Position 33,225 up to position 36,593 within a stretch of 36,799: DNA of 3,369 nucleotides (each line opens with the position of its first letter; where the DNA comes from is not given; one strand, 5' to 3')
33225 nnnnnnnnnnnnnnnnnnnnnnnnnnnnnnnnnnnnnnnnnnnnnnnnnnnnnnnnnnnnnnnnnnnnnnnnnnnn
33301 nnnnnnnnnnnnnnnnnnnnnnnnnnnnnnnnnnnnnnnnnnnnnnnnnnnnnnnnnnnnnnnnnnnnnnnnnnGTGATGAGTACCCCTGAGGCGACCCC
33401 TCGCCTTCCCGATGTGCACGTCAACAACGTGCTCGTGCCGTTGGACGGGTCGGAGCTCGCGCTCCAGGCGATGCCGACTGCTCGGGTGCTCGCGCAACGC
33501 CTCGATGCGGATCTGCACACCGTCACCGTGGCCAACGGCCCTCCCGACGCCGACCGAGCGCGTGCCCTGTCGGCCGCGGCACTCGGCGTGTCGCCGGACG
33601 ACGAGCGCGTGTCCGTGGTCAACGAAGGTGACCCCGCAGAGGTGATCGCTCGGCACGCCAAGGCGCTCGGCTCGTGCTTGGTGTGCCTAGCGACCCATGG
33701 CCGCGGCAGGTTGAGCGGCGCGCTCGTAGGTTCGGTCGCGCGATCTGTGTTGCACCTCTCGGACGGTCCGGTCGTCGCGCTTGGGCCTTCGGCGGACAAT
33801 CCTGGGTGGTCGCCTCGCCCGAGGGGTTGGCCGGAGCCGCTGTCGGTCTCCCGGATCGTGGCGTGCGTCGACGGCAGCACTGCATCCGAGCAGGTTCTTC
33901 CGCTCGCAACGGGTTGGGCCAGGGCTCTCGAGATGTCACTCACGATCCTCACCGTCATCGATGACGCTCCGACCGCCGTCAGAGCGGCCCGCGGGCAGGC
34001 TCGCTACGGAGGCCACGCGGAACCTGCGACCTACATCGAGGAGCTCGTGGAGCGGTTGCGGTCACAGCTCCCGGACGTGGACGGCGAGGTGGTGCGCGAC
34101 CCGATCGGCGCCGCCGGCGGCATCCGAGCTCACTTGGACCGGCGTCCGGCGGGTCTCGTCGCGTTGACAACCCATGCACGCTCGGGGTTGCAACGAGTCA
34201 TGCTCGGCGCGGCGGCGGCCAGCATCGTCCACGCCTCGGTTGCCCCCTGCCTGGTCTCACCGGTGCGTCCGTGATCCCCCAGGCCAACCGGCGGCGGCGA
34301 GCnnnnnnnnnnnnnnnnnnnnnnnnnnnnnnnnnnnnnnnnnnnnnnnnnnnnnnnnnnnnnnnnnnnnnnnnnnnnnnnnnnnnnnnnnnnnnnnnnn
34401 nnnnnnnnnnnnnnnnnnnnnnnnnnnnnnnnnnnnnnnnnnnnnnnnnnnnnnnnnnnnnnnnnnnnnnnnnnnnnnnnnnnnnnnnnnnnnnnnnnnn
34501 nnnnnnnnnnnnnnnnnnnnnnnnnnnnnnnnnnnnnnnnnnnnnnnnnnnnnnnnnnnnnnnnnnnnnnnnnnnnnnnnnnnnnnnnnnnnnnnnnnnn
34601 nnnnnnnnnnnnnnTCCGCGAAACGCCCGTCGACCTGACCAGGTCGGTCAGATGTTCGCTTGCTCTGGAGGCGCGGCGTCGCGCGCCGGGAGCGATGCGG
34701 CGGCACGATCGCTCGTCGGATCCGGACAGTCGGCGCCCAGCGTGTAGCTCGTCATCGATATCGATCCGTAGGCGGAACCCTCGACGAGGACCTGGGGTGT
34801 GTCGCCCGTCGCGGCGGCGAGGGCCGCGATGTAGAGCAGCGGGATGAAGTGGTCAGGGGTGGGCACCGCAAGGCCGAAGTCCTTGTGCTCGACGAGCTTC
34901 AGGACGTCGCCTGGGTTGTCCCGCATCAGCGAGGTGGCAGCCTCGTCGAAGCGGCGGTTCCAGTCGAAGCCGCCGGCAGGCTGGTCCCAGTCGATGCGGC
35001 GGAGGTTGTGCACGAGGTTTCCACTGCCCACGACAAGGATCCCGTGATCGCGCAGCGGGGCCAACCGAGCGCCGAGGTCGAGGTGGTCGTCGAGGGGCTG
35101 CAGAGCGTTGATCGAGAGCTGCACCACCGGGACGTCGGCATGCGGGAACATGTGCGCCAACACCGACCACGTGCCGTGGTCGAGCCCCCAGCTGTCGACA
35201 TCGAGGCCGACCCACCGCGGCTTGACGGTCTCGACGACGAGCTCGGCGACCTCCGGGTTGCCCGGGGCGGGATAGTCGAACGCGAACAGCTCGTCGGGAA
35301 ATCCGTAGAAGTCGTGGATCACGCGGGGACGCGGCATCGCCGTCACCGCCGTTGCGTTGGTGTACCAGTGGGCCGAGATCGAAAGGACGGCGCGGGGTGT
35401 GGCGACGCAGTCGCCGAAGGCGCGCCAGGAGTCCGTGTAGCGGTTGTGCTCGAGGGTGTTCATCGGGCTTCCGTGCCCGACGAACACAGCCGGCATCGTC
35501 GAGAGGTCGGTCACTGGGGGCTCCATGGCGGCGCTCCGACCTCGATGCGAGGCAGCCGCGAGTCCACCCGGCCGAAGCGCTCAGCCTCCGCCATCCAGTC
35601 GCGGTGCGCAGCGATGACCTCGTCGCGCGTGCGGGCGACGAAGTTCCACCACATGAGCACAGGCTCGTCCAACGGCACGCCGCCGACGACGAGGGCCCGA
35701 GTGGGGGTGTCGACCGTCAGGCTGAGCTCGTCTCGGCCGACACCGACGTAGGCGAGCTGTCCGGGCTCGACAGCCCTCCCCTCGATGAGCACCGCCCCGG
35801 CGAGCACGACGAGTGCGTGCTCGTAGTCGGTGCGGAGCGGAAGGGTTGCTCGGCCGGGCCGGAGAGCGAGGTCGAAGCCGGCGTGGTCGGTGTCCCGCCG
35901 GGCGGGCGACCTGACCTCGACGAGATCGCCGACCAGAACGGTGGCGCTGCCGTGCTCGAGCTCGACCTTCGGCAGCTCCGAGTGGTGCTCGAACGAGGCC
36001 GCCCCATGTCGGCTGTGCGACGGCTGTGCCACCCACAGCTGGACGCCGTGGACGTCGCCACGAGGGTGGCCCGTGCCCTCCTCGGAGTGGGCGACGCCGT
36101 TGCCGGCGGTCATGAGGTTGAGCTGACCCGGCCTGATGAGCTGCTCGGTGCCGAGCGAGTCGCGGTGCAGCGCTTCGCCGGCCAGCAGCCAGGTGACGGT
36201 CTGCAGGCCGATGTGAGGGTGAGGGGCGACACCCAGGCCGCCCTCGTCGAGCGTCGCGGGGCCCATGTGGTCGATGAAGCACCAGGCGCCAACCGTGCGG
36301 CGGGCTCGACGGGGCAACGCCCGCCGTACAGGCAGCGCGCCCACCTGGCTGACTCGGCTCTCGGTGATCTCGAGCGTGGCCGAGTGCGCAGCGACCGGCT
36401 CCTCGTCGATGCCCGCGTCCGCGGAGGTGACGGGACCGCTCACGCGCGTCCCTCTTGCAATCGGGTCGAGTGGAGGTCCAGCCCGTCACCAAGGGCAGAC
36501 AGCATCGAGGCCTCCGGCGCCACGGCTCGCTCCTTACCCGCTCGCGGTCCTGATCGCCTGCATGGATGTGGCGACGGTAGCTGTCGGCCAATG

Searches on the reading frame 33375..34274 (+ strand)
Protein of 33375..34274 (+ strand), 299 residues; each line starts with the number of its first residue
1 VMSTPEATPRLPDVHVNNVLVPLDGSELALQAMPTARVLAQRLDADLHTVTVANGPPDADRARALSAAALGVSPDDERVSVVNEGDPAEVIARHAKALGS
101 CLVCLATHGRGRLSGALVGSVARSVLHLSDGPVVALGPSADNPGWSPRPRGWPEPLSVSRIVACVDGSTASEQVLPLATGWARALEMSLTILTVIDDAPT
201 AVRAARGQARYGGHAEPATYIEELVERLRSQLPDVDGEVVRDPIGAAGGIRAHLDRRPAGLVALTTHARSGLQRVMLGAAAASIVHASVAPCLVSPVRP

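Call 9: search_protein_families(library=pfam, proteins=[window:33375-34274:+], max_evalue=0.01)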
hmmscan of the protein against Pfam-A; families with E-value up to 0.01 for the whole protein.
window:33375-34274:+ (299 aa): 1 family
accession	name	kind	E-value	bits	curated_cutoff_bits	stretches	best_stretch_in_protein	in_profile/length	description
PF00582.32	Usp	-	1.8e-29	103.5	24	2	17-134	3-138/141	Universal stress protein family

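Call 81: search_protein_families(library=ncbifam, proteins=[window:33375-34274:+], max_evalue=0.001)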
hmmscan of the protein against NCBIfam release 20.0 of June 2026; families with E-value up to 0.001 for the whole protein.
window:33375-34274:+ (299 aa): 2 families
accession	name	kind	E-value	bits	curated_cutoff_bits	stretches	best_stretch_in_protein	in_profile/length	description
NF008380.0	PRK11175.1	equivalog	3e-08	33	227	1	76-139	239-302/313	universal stress protein UspE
NF011581.0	PRK15005.1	equivalog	0.00029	21.1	166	0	74-134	82-141/144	universal stress protein UspF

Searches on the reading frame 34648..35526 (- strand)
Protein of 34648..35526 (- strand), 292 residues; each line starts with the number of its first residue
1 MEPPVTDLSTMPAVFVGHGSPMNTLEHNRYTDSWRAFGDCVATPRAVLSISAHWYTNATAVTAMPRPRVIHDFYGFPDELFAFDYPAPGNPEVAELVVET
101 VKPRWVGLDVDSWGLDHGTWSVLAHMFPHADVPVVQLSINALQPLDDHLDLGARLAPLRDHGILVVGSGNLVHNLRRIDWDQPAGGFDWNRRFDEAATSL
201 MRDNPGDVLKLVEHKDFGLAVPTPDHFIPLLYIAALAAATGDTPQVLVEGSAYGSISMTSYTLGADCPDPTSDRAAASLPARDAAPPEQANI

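Call 9: search_protein_families(library=pfam, proteins=[window:34648-35526:-], max_evalue=0.01)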
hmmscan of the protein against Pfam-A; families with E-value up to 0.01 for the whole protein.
window:34648-35526:- (292 aa): 1 family
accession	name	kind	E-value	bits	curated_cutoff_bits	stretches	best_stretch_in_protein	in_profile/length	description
PF02900.23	LigB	-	5.5e-25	88.4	26.3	1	43-262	42-267/269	Catalytic LigB subunit of aromatic ring-opening dioxygenase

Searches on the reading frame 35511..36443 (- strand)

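Call 9: search_protein_families(library=pfam, proteins=[window:35511-36443:-], max_evalue=0.01)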
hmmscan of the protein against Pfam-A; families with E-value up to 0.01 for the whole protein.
window:35511-36443:- (310 aa): 2 families
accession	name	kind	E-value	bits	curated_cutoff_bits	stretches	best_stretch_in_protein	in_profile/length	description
PF02678.22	Pirin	-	5.8e-29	100.7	26.1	1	39-138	4-108/108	Pirin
PF05726.19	Pirin_C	-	2.5e-19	70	27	1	191-285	3-99/103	Pirin C-terminal cupin domain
